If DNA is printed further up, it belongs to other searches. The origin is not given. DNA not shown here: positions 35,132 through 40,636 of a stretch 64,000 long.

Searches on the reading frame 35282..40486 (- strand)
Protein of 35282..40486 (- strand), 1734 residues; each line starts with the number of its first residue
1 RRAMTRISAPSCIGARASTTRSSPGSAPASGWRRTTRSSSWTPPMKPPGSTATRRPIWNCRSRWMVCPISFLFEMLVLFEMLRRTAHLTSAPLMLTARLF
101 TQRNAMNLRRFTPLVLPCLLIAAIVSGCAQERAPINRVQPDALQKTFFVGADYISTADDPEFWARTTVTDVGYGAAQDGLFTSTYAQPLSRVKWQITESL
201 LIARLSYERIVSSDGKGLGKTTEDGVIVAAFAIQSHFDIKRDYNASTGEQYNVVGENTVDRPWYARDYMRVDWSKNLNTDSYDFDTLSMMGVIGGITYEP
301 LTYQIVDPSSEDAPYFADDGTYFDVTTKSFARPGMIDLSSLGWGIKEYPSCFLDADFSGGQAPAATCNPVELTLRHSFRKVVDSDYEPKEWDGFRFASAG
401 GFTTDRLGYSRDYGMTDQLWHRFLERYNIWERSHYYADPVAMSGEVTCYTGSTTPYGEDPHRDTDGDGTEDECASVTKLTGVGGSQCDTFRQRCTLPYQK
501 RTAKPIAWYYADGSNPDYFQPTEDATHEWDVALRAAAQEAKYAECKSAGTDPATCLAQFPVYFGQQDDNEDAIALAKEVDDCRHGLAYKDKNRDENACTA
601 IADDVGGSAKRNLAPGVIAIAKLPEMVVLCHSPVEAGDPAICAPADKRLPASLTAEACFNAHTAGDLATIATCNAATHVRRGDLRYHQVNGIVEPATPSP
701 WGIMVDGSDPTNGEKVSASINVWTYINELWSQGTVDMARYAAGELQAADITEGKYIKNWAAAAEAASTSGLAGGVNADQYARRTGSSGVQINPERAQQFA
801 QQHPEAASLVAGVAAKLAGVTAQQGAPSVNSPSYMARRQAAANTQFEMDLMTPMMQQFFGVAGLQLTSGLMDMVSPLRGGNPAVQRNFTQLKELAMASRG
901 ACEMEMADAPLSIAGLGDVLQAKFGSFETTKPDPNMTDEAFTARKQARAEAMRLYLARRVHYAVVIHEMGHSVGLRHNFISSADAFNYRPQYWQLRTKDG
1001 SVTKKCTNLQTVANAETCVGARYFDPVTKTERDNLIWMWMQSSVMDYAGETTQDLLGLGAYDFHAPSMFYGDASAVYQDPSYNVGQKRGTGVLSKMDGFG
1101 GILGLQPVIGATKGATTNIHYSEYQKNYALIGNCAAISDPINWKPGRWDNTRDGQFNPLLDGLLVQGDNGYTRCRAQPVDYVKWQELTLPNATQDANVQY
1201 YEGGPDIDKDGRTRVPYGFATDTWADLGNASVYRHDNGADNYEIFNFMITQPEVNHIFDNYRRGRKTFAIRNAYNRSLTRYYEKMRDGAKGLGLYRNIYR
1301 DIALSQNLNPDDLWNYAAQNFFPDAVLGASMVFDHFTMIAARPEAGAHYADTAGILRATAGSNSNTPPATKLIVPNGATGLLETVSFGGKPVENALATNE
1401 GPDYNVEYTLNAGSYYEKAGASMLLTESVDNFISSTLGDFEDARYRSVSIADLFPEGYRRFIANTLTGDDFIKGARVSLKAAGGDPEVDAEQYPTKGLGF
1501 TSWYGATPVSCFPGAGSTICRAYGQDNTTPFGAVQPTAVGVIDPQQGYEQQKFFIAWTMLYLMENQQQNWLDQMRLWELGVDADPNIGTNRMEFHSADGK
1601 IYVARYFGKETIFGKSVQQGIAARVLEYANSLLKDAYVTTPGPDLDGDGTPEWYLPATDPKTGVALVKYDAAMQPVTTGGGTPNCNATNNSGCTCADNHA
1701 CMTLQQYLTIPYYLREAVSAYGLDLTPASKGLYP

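Call 42: search_protein_families(library=pfam, proteins=[window:35282-40486:-], max_evalue=0.001)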
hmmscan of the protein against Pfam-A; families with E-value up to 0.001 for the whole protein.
window:35282-40486:- (1734 aa): 1 family
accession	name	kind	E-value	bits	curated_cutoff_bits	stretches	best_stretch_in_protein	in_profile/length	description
PF16313.11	DUF4953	-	0.00025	20.8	24.2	1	963-983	15-35/316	Met-zincin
